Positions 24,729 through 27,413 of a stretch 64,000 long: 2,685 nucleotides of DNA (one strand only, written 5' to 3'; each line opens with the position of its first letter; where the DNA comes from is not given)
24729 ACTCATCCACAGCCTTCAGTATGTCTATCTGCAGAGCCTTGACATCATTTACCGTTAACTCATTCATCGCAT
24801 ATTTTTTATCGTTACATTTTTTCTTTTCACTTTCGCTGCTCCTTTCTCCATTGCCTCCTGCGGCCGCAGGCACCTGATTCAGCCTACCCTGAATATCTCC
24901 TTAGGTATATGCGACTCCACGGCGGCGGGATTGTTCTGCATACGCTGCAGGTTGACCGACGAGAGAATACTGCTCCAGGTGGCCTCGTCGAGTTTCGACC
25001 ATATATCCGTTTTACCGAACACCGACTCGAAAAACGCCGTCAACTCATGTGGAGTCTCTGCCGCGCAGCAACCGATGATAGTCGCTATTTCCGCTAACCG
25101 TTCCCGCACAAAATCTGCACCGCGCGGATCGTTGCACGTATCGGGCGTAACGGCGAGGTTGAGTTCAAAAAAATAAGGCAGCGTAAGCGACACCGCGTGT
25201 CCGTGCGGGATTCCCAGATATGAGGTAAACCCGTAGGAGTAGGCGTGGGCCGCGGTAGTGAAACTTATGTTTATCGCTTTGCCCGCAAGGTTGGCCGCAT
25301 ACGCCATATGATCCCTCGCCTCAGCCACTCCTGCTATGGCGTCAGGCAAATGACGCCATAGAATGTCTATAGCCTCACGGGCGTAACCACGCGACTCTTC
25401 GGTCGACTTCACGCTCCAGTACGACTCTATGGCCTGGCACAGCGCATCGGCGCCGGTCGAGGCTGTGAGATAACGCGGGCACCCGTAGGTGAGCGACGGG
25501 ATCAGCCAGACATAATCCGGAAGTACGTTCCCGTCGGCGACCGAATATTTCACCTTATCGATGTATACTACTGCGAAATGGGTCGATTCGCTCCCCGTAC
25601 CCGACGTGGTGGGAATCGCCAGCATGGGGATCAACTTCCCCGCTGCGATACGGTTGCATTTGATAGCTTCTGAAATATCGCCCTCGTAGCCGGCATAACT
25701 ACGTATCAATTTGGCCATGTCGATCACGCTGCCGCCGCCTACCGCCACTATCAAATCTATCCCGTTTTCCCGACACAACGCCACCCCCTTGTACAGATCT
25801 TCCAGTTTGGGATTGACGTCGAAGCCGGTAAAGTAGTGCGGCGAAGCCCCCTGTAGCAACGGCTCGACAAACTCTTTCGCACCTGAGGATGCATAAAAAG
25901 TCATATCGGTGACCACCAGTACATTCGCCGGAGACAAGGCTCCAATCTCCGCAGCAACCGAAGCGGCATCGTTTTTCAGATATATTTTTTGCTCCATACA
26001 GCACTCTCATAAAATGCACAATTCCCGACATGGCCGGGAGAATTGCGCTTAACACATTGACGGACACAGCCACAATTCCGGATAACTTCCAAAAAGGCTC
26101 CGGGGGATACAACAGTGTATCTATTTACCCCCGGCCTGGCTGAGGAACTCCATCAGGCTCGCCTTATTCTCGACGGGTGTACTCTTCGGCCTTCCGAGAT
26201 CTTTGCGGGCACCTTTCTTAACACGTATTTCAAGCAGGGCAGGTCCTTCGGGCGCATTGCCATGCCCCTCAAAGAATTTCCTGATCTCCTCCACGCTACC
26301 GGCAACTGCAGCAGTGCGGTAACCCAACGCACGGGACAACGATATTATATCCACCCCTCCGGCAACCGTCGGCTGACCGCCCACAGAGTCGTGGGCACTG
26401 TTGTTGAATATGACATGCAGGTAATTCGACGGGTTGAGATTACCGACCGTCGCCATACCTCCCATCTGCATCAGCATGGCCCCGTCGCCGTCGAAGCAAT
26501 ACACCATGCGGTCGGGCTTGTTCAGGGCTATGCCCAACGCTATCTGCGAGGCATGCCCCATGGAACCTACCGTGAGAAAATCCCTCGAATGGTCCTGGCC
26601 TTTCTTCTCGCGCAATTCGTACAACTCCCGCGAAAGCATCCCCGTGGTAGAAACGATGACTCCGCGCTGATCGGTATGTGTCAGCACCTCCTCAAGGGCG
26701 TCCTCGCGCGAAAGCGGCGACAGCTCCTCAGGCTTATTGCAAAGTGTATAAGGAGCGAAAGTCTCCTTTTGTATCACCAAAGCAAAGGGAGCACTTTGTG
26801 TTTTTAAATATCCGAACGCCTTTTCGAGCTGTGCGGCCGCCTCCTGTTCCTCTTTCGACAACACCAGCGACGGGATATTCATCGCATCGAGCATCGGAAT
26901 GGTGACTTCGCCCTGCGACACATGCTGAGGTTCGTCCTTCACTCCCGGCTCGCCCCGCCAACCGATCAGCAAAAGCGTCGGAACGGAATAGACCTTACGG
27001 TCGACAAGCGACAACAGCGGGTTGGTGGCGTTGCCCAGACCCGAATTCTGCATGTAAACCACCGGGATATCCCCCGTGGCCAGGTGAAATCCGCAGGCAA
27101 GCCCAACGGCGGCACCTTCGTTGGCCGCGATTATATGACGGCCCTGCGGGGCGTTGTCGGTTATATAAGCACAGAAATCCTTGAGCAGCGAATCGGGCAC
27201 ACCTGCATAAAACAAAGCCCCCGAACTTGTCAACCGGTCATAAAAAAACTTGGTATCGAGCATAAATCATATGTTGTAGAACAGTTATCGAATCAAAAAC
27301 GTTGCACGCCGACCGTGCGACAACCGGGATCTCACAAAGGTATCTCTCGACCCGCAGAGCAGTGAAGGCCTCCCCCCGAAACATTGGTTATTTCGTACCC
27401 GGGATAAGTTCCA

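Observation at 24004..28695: Phosphonate cassette in a surface-polysaccharide locus: CyTase-Ppm fusion, Ppd, Fe-ADH and LicD predict a 2-hydroxyethylphosphonate (CMP-HEP)-decorated glycan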

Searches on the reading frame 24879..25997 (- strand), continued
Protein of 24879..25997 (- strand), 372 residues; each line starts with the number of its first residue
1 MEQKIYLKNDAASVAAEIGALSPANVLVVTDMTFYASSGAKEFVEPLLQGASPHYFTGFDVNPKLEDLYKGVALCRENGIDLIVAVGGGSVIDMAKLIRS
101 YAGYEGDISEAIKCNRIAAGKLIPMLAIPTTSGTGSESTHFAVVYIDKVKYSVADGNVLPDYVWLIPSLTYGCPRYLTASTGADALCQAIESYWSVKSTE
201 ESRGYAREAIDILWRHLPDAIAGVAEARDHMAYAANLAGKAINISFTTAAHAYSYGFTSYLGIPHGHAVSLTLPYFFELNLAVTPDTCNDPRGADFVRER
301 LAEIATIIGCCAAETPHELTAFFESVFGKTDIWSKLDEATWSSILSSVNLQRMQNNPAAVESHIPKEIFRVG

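Call 22: find_encoding_contigs(protein=P0017, flank=8000, max_places=2)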
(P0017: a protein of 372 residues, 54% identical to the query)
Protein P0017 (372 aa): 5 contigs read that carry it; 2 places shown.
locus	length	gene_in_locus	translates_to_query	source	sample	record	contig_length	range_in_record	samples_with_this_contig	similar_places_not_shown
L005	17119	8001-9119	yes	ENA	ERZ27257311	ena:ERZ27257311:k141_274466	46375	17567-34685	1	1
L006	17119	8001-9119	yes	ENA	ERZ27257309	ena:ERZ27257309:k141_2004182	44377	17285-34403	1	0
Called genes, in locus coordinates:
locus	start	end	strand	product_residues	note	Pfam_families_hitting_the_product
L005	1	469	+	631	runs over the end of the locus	PF00248:Aldo_ket_red, PF13746:Fer4_18 (faint), PF13187:Fer4_9, PF13237:Fer4_10 (faint)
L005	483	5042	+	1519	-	PF05636:HIGH_NTase1 (faint), PF08218:Citrate_ly_lig, PF00535:Glycos_transf_2, PF10111:Glyco_tranf_2_2, PF13641:Glyco_tranf_2_3, PF04464:Glyphos_transf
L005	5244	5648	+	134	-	PF08218:Citrate_ly_lig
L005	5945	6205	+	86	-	-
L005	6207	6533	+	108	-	-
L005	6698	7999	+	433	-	PF01467:CTP_transf_like, PF13714:PEP_mutase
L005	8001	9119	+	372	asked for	PF00465:Fe-ADH, PF13685:Fe-ADH_2 (weak), PF25137:ADH_Fe_C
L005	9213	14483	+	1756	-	PF00535:Glycos_transf_2, PF10111:Glyco_tranf_2_2, PF13641:Glyco_tranf_2_3, PF16994:Glyco_trans_4_5, PF00534:Glycos_transf_1, PF13692:Glyco_trans_1_4, PF00535:Glycos_transf_2, PF10111:Glyco_tranf_2_2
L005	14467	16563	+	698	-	PF14307:Glyco_tran_WbsX, PF05045:RgpF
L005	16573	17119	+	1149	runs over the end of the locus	-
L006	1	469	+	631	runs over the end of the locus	PF00248:Aldo_ket_red, PF13746:Fer4_18 (faint), PF13187:Fer4_9, PF13237:Fer4_10 (faint)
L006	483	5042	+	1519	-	PF05636:HIGH_NTase1 (faint), PF08218:Citrate_ly_lig, PF00535:Glycos_transf_2, PF10111:Glyco_tranf_2_2, PF13641:Glyco_tranf_2_3, PF04464:Glyphos_transf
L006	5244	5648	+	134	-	PF08218:Citrate_ly_lig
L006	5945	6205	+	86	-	-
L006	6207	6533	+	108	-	-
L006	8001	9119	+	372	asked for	PF00465:Fe-ADH, PF13685:Fe-ADH_2 (weak), PF25137:ADH_Fe_C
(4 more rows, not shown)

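Call 23: find_encoding_contigs(protein=P0071, flank=8000, max_places=3)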
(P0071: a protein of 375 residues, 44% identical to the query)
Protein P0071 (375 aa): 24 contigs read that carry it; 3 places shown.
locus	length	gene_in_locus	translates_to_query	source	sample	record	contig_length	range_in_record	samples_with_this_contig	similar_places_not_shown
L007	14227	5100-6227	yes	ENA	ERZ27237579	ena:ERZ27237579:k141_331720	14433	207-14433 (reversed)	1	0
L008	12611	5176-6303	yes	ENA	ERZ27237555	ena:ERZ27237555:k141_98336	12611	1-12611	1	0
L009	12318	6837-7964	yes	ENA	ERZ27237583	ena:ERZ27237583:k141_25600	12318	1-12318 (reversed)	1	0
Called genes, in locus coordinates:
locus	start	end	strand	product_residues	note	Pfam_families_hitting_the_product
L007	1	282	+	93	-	?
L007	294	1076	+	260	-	PF00483:NTP_transferase (weak), PF12804:NTP_transf_3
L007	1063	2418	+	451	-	PF07883:Cupin_2 (faint)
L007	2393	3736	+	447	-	PF01467:CTP_transf_like, PF13714:PEP_mutase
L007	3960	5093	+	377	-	PF02776:TPP_enzyme_N, PF02775:TPP_enzyme_C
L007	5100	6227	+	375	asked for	PF00465:Fe-ADH, PF13685:Fe-ADH_2, PF25137:ADH_Fe_C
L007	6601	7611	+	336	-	PF13469:Sulfotransfer_3 (weak)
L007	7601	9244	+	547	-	PF00733:Asn_synthase (faint)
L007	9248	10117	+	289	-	PF02585:PIG-L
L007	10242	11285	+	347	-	PF00534:Glycos_transf_1, PF13692:Glyco_trans_1_4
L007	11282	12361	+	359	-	PF13439:Glyco_transf_4, PF20706:GT4-conflict (weak), PF00534:Glycos_transf_1, PF13692:Glyco_trans_1_4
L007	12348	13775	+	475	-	PF13489:Methyltransf_23, PF07021:MetW, PF13847:Methyltransf_31, PF08241:Methyltransf_11, PF08242:Methyltransf_12, PF13649:Methyltransf_25, PF13641:Glyco_tranf_2_3, PF00535:Glycos_transf_2, +2 more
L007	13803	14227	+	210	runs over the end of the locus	?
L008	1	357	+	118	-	?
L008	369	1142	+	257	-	PF00483:NTP_transferase (weak), PF12804:NTP_transf_3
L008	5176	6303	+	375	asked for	PF00465:Fe-ADH, PF13685:Fe-ADH_2, PF25137:ADH_Fe_C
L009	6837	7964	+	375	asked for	PF00465:Fe-ADH, PF13685:Fe-ADH_2, PF25137:ADH_Fe_C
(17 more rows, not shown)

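Call 40: search_solved_structures(query=L007:1063-2418:+, max_evalue=0.001)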
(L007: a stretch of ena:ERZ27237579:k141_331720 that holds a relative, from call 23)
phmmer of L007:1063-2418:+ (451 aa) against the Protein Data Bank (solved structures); distinct sequences matched with E-value up to 0.001: 3.
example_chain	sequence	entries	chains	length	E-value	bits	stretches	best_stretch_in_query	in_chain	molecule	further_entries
6b9s_A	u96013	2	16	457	8e-79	268.8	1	5-450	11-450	Methylphosphonate synthase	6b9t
6b9r_A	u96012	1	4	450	1.2e-54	189.2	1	12-406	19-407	Hydroxyethylphosphonate dioxygenase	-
5u55_A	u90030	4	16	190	0.00036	22.9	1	140-209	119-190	(S)-2-hydroxypropylphosphonic acid epoxidase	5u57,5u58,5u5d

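Call 45: search_solved_structures(query=window:24879-25997:-, max_evalue=1e-38, show_alignments=1)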
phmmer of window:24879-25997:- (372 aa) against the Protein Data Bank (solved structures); distinct sequences matched with E-value up to 1e-38: 3.
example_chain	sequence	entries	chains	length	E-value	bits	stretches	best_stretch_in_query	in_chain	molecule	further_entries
6jko_A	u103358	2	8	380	9.3e-40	140.3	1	27-281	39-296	Methanol dehydrogenase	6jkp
1vhd_A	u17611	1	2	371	5.9e-39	137.6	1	25-286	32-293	alcohol dehydrogenase, iron-containing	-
1o2d_A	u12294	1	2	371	6e-39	137.6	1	25-286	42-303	Alcohol dehydrogenase, iron-containing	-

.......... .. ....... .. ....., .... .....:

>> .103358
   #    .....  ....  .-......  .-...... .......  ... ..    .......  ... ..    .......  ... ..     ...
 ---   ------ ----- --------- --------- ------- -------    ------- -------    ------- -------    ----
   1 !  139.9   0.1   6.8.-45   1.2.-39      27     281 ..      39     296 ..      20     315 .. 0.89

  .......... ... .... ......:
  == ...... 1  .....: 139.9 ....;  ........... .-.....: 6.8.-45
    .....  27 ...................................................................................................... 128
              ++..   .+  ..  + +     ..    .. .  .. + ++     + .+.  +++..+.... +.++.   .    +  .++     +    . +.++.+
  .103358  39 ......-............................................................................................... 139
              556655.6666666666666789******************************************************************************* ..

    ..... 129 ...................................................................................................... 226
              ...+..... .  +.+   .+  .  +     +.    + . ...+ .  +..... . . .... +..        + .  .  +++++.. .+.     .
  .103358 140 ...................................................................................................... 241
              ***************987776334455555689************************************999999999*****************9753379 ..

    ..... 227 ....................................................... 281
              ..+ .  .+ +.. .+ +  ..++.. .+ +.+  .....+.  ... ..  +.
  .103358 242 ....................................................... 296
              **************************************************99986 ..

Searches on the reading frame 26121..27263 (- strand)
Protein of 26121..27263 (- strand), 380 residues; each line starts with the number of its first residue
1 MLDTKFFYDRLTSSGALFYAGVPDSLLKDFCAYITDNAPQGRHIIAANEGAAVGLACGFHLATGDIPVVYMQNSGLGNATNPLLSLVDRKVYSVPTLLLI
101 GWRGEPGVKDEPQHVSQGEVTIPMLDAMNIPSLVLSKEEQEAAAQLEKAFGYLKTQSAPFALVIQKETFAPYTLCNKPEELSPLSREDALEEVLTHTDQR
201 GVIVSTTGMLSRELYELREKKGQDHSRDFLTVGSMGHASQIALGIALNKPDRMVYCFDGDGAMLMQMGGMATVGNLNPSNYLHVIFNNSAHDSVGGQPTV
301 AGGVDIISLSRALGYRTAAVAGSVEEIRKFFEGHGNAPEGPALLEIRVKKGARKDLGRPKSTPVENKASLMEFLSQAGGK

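Call 3: search_protein_families(library=pfam, proteins=[window:26121-27263:-])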
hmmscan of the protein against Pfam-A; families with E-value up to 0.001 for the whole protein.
window:26121-27263:- (380 aa): 2 families
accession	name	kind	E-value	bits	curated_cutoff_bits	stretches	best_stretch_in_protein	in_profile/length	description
PF02775.26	TPP_enzyme_C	-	2e-15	57.3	21.9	1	225-344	20-149/151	Thiamine pyrophosphate enzyme, C-terminal TPP binding domain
PF02776.23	TPP_enzyme_N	-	5e-13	49.3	26.8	1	6-120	6-114/119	Thiamine pyrophosphate enzyme, N-terminal TPP binding domain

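Call 4: search_protein_families(library=ncbifam, proteins=[window:26121-27263:-])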
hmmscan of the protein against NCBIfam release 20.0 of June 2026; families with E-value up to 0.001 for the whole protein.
window:26121-27263:- (380 aa): 33 families (the best 25 are shown)
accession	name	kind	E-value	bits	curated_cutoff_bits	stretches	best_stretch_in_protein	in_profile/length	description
TIGR03297.1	Ppyr-DeCO2ase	equivalog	1.3e-150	501.4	312.5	1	18-374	4-360/360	phosphonopyruvate decarboxylase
TIGR03846.1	sulfopy_beta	equivalog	8e-33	113.9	221.5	1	186-353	1-161/182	sulfopyruvate decarboxylase subunit beta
NF004813.0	PRK06163.1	equivalog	5.1e-25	88.4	240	1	186-372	15-194/202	hypothetical protein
TIGR03845.1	sulfopyru_alph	equivalog_domain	3.3e-23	82.4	147.95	1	7-168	4-159/160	sulfopyruvate decarboxylase subunit alpha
NF006016.1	PRK08155.1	equivalog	4.1e-14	51.9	870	1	177-291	353-466/554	acetolactate synthase large subunit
TIGR00118.1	acolac_lg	equivalog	3.5e-09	35.7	538.35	1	226-291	400-467/557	biosynthetic-type acetolactate synthase large subunit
NF005760.0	PRK07586.1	equivalog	4.8e-09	35.7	363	1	132-291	294-442/514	acetolactate synthase large subunit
NF005860.0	PRK07789.1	equivalog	4.8e-09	35.1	881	1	232-273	449-490/615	acetolactate synthase large subunit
NF005228.0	PRK06725.1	equivalog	1.3e-08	33.5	991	1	188-285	378-475/571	acetolactate synthase large subunit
NF004710.0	PRK06048.1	equivalog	1.5e-08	33.5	976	1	226-289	404-469/561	acetolactate synthase large subunit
NF005485.1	PRK07092.1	equivalog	1.7e-08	33.7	493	1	177-293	341-455/523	benzoylformate decarboxylase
NF005936.0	PRK07979.1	equivalog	2e-08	33.1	1080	1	231-273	419-461/574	acetolactate synthase 3 large subunit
TIGR04377.1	myo_inos_iolD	equivalog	8.4e-08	31.3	715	1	181-299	388-505/616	3D-(3,5/4)-trihydroxycyclohexane-1,2-dione acylhydrolase (decyclizing)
NF006524.0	PRK08978.1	equivalog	1e-07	30.6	738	1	227-275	392-443/548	acetolactate synthase 2 catalytic subunit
NF005364.0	PRK06882.1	equivalog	1.1e-07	30.6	1083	0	232-275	420-463/574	acetolactate synthase 3 large subunit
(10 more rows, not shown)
